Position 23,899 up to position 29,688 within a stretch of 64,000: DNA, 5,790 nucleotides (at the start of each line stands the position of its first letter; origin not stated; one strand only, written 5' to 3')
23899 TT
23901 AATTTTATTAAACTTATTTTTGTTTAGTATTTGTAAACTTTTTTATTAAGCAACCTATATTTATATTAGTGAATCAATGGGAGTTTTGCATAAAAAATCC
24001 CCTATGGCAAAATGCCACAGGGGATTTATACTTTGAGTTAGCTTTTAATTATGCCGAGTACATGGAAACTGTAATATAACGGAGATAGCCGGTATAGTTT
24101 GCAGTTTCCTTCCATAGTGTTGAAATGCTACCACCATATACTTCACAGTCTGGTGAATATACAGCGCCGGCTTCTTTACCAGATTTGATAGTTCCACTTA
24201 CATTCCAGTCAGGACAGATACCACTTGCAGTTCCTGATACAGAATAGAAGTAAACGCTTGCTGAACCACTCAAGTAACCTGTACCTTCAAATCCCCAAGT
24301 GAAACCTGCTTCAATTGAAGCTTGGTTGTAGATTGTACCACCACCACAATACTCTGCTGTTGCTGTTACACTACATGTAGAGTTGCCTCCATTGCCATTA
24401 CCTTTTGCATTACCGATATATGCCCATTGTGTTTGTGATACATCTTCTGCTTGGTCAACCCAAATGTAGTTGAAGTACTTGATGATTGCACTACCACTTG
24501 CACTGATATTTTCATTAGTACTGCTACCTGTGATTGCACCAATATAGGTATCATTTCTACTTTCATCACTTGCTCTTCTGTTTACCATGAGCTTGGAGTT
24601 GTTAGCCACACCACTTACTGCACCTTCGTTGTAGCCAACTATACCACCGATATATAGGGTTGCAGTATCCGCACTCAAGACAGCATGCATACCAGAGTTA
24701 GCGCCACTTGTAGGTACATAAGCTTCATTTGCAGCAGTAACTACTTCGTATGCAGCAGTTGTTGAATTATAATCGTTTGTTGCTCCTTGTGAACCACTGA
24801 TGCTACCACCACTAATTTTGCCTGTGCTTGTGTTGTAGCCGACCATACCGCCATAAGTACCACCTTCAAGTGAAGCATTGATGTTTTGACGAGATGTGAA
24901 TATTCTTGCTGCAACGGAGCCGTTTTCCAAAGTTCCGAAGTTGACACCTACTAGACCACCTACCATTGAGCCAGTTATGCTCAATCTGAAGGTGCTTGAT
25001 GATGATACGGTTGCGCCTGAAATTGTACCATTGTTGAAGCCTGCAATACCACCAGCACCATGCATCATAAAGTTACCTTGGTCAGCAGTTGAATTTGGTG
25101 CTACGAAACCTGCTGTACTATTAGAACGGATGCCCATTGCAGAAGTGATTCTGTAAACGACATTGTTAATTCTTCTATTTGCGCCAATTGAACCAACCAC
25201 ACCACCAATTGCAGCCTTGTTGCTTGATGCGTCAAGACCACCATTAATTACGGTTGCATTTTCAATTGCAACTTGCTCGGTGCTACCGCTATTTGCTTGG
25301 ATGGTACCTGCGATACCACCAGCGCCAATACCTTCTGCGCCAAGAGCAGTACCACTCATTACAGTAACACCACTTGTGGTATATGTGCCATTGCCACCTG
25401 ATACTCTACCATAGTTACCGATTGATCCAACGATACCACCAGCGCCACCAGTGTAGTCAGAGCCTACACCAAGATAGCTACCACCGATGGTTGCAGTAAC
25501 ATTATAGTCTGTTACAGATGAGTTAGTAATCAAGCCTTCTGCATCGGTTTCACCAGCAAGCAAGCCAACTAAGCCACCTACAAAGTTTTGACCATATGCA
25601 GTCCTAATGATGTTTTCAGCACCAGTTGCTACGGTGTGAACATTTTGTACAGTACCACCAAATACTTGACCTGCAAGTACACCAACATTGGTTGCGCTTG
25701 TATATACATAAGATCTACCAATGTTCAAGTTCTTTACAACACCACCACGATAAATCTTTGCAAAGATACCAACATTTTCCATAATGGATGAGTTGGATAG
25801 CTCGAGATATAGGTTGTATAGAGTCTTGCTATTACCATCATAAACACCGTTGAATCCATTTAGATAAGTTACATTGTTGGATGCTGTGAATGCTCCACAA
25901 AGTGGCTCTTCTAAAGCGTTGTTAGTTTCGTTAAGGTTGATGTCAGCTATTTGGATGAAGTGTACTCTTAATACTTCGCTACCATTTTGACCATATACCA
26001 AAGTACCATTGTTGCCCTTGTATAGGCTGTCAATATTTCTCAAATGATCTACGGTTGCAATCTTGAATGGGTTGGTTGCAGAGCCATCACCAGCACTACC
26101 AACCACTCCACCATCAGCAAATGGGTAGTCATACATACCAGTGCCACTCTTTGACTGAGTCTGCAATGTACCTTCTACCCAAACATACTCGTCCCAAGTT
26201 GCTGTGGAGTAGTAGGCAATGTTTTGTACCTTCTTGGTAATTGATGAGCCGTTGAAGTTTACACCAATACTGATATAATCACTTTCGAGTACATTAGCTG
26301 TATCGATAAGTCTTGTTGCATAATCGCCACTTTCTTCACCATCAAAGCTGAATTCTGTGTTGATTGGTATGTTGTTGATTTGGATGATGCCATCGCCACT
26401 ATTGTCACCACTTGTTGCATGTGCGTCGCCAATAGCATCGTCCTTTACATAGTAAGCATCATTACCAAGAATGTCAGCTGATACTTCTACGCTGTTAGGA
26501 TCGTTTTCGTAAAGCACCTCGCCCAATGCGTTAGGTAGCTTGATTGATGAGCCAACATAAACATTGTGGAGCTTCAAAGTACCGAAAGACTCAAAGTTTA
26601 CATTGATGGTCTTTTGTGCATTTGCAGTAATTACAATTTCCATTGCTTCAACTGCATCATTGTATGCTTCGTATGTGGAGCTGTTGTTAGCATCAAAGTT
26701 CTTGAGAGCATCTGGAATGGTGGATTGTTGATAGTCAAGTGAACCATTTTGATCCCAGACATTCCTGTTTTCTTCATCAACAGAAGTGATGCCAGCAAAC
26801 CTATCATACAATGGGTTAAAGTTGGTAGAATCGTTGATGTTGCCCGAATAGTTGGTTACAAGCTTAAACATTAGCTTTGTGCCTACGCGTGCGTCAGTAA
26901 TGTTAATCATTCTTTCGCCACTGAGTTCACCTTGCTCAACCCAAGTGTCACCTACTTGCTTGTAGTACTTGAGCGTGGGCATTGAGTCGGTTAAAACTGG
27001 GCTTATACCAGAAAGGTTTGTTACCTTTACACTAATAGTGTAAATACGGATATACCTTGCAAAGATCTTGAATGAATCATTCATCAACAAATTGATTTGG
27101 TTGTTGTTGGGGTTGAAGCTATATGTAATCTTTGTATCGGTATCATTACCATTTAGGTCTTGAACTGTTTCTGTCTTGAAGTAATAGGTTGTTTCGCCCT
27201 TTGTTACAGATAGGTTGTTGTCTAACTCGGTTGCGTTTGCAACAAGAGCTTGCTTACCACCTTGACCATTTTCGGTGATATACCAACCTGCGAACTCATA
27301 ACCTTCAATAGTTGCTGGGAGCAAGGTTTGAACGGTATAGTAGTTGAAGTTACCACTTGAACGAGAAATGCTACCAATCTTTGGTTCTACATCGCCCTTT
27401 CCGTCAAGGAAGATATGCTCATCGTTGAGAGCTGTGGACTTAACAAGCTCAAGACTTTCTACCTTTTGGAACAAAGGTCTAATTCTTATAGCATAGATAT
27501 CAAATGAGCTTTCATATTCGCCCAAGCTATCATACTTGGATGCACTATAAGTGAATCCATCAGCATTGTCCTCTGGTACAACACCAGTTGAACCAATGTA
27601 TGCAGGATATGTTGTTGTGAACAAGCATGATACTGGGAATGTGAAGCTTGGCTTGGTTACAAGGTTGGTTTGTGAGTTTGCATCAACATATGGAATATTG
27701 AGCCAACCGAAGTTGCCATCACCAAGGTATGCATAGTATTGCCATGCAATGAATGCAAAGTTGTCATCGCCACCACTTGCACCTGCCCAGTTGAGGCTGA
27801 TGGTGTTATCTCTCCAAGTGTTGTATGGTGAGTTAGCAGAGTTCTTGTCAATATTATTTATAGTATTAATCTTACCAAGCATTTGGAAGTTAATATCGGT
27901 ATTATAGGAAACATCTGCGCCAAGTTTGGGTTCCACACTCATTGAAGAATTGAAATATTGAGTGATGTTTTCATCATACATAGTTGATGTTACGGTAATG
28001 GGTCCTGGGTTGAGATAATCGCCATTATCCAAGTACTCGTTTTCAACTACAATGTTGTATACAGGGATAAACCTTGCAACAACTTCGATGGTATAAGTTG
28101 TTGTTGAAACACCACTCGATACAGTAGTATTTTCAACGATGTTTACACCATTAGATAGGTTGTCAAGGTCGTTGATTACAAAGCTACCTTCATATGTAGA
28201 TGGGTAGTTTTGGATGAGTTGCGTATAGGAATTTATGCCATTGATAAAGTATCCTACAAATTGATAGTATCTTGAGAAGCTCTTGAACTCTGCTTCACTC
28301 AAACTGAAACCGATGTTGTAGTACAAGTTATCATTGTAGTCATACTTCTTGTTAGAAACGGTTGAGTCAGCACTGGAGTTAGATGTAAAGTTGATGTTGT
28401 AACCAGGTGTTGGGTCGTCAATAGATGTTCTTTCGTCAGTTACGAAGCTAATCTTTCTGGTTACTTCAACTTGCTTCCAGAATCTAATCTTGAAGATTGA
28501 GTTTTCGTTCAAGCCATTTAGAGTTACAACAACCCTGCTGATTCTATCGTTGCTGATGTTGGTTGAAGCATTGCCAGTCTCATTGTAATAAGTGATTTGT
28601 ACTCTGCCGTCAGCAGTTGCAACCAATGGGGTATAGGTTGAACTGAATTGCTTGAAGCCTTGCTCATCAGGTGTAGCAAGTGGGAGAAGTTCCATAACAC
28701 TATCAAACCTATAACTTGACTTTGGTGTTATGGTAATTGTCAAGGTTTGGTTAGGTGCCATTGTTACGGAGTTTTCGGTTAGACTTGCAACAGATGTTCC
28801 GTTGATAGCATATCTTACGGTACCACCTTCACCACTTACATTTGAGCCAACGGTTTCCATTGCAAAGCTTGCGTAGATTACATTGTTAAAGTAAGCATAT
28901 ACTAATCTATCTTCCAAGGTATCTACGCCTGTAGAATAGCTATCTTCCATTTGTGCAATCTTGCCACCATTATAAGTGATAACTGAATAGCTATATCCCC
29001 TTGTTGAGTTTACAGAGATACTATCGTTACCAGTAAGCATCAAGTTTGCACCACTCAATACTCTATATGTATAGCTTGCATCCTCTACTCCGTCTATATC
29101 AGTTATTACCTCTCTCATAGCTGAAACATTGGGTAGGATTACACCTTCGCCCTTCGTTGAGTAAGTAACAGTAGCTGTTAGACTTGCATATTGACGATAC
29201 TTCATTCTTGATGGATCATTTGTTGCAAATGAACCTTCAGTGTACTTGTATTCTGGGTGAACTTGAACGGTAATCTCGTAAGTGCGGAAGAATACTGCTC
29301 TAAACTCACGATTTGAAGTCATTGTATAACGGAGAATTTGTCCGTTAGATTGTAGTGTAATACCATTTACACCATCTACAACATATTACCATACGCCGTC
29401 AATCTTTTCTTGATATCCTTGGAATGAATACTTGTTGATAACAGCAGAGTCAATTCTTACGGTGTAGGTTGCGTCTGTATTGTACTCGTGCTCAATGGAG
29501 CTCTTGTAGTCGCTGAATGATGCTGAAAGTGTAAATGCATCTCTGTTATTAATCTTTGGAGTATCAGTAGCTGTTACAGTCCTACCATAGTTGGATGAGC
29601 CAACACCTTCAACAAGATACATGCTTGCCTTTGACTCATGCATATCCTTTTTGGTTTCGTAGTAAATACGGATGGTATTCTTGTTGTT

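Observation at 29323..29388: Single in-frame TAA splits one ~4,190-codon adhesin reading frame into 2,412- and 1,757-codon ORFs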

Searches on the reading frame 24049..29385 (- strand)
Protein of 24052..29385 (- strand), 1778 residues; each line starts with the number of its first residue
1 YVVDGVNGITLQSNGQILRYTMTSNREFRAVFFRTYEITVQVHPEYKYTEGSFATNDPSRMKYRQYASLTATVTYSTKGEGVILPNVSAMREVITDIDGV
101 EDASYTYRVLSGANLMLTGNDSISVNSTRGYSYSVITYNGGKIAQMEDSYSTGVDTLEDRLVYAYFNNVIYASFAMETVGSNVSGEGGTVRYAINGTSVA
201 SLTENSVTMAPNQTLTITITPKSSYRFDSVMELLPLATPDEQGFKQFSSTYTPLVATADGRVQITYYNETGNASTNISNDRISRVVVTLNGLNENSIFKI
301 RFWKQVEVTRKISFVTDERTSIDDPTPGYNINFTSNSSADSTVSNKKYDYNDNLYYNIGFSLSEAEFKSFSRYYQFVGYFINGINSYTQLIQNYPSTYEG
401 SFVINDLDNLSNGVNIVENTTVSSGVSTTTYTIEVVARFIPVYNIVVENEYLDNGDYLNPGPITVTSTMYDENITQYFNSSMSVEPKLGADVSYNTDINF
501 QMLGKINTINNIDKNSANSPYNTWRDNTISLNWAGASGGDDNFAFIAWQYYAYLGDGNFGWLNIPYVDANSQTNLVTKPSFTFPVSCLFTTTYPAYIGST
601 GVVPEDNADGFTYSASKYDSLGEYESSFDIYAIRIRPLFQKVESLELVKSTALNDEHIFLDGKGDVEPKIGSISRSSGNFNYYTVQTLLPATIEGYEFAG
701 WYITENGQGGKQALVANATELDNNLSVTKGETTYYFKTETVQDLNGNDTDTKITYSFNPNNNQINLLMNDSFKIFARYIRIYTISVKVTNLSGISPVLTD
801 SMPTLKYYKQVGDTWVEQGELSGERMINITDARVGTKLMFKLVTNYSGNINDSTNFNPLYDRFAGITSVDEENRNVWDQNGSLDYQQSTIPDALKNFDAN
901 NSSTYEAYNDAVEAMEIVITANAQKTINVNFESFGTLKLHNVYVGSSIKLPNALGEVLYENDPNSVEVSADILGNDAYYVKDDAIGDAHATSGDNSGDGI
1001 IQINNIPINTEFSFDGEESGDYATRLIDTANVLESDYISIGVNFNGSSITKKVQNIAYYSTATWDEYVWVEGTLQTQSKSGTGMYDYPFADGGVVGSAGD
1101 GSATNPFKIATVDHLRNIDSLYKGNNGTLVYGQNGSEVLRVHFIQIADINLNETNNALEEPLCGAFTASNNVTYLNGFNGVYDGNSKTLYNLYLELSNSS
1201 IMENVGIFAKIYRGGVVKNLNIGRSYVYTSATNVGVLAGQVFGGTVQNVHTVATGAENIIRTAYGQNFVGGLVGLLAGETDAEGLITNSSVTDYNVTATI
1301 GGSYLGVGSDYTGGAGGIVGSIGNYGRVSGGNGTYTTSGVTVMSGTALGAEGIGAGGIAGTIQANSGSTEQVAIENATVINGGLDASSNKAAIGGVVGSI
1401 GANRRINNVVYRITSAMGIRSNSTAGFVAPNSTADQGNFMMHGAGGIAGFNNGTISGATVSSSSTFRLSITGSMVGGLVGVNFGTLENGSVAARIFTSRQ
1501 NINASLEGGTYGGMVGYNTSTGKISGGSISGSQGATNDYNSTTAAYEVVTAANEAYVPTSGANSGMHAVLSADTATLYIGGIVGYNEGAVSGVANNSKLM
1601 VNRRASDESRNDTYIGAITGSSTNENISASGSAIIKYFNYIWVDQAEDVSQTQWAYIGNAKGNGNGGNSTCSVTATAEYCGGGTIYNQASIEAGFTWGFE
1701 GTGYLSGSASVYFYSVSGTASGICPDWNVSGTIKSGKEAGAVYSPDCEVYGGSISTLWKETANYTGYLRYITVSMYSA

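Call 6: search_protein_families(library=pfam, proteins=[window:24052-29385:-], max_evalue=0.01)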
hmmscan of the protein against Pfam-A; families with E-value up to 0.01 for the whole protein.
window:24052-29385:- (1778 aa): 0 families

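Call 8: find_encoding_contigs(protein=window:24049-29322:-, flank=8000, max_places=10)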
Protein window:24049-29322:- (1757 aa): no gene with exactly this product is on record in the collection.

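Call 27: search_protein_families(library=ncbifam, proteins=[window:24052-29385:-], max_evalue=1)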
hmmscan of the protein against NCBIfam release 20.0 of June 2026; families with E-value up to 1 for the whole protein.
window:24052-29385:- (1778 aa): 0 families

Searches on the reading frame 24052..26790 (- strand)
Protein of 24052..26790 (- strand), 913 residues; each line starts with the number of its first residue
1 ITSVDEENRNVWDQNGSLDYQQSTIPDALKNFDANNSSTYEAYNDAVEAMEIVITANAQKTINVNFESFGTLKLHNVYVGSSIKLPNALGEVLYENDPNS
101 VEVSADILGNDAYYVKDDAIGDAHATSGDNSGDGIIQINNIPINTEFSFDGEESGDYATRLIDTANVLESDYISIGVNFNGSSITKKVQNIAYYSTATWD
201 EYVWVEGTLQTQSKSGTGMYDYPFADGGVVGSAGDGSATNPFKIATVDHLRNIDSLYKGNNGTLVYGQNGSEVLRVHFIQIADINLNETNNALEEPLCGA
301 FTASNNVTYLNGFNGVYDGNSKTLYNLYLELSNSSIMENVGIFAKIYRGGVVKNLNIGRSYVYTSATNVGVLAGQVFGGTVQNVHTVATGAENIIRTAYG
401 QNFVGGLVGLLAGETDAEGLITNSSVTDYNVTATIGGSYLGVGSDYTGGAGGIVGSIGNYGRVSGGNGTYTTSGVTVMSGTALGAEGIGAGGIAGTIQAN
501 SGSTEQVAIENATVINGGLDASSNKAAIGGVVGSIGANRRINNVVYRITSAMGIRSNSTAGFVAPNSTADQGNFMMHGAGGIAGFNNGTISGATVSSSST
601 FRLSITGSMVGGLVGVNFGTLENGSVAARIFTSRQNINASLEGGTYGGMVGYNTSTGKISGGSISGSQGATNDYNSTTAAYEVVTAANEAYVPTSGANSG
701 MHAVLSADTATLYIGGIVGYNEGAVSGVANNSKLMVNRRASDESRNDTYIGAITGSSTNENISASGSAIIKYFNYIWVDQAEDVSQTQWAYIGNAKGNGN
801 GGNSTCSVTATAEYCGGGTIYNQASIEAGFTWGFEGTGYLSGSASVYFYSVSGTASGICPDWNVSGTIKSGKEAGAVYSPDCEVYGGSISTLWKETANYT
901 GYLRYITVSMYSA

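Call 30: search_protein_families(library=pfam, proteins=[window:24052-26700:-], max_evalue=10)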
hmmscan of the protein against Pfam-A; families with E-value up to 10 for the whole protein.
window:24052-26700:- (883 aa): 1 family
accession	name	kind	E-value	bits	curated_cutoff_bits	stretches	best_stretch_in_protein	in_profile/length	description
PF07581.17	Glug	-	0.016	16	20.5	4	374-402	5-28/28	The GLUG motif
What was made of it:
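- On GLUG-motif proteins (Pfam PF07581): 16.0 bits against a 20.5-bit cut-off, E 0.016, in four weak stretches (call 30).
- Checked: PF07581 scores E 0.016 and 16 bits, below the 20.5-bit cut-off (call 30).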

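Call 45: find_homologous_proteins(query=window:24052-26790:-, max_evalue=0.001)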
Query window:24052-26790:- (913 aa): 5 proteins with E <= 0.001 among 8000 candidates.
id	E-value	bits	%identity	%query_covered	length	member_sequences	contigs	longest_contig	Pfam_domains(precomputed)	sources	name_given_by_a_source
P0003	2.1e-166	574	56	58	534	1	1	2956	-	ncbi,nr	ncbi:MAG: hypothetical protein J6R44_04625, partial [Clostridia bacterium]|nr:hypothetical protein [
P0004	2.3e-24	104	27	78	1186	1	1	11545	-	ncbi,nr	ncbi:MAG: hypothetical protein PHI19_03350, partial [Clostridia bacterium]|nr:hypothetical protein [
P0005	4.0e-11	60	28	14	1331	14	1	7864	-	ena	-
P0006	3.2e-5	41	30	20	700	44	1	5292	PF19190.7,PF13715.13,PF13620.13,PF17210.10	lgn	-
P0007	1.9e-4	38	28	25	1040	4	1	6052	PF05342.20,PF07581.18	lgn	-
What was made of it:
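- On GLUG-motif proteins (Pfam PF07581): One distant homologue, P0007, carries PF07581 (call 45).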

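Call 56: predict_structure(alignment_id=A4)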
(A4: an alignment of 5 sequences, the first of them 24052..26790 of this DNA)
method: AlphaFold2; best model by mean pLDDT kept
length: 913 residues; sequences in the alignment: 5
mean_pLDDT: 40.8   pTM: 0.48
mean pLDDT of the five models: 40.8, 37.4, 37.3, 35.9, 35.7
residues with pLDDT >= 90: 0; 70-90: 70; 50-70: 146; < 50: 697
segments of 3 or more residues with pLDDT < 50: 1-347, 353-373, 385-405, 430-449, 466-468, 474-490, 517-528, 535-537, 552-562, 564-576, 599-607, 628-642, 666-710, 731-747, 770-794, 800-804, 808-913
pLDDT, mean of each block of 10 residues (from residue 1): 27 27 27 34 37 38 39 36 36 29 29 28 28 29 27 27 30 28 29 30 33 29 31 35 37 37 31 33 34 27 26 26 32 32 46 45 35 52 47 35 48 58 57 38 38 62 62 49 39 61 61 60 43 58 71 43 42 46 74 66 48 76 66 41 63 79 51 26 26 25 32 67 68 45 46 64 56 35 36 50 46 34 26 28 28 26 23 29 32 28 23 26
secondary structure, 60 per line:
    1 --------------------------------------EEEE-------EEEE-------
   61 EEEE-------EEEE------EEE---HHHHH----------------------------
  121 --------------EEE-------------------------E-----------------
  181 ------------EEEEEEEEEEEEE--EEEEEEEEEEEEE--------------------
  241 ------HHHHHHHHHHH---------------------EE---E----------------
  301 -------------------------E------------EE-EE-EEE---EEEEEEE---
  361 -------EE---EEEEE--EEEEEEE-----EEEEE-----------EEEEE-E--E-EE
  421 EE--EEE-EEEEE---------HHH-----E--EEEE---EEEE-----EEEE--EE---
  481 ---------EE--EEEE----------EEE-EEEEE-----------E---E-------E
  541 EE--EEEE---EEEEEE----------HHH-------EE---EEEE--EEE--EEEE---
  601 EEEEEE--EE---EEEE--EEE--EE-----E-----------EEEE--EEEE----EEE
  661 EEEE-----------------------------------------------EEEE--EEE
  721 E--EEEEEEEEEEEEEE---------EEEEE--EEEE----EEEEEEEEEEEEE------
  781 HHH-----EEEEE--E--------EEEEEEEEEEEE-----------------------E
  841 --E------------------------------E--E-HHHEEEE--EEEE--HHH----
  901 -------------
elements in order (helices of 4 or more, strands of 3 or more residues): E39-42 E50-53 E61-64 E72-75 E82-84 H88-92 E135-137 E193-205 E208-220 H247-257 E345-347 E351-357 E373-377 E380-386 E392-396 E408-412 E419-422 E425-427 E429-433 E454-457 E461-464 E470-473 E494-497 E508-510 E512-516 E540-542 E545-548 E552-557 E583-586 E589-591 E594-597 E601-606 E614-617 E620-622 E644-647 E650-653 E658-664 E712-715 E718-721 E724-737 E747-751 E754-757 E762-774 E789-793 E805-816 E882-885 E888-891
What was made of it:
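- Tried and rejected: AlphaFold on the C-terminal 913 aa with 5 sequences gave pLDDT 40.8 (call 56).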

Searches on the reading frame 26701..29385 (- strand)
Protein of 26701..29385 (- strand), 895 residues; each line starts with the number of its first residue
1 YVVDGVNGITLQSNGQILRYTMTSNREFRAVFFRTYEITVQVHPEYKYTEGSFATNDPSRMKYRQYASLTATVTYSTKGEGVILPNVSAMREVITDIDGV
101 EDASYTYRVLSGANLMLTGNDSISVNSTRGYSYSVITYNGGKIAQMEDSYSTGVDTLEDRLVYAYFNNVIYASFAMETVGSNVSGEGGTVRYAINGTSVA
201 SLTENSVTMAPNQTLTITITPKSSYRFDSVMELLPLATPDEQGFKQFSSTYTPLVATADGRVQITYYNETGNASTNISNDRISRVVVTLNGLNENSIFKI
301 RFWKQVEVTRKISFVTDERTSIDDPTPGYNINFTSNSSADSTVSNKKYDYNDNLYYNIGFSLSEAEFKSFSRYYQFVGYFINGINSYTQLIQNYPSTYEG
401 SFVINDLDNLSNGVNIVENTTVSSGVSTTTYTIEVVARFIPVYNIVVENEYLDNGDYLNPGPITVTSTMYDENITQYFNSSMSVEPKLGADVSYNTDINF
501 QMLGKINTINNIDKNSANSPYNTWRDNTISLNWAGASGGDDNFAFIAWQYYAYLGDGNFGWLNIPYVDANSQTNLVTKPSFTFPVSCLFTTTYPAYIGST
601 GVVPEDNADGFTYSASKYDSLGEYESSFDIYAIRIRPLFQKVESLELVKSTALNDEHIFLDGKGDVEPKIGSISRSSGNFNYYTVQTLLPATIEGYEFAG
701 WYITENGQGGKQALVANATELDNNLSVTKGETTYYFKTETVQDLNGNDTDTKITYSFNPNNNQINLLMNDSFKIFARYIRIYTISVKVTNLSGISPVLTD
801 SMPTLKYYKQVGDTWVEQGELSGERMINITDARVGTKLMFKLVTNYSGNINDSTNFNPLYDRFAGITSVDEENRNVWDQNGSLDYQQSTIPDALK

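Call 30: search_protein_families(library=pfam, proteins=[window:26701-29385:-], max_evalue=10)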
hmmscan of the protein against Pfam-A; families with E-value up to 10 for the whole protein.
window:26701-29385:- (895 aa): 2 families
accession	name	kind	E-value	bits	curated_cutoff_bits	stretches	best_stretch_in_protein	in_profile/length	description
PF18998.6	Flg_new_2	-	0.00059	20.2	23.6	2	194-229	5-39/73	Divergent InlB B-repeat domain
PF09479.16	Flg_new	-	0.054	14.1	27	1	680-708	16-45/65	Listeria-Bacteroides repeat domain (List_Bact_rpt)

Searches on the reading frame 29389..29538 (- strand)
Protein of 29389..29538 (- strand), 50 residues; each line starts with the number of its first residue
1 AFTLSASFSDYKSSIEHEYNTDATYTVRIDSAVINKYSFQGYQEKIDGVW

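Call 50: search_protein_families(library=pfam, proteins=[window:29389-29538:-], max_evalue=10)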
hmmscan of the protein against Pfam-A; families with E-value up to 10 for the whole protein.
seq(50 aa): 0 families
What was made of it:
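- Checked: Pfam does not recognise this particular unit (call 50).
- Tried and rejected: No hit (call 50).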
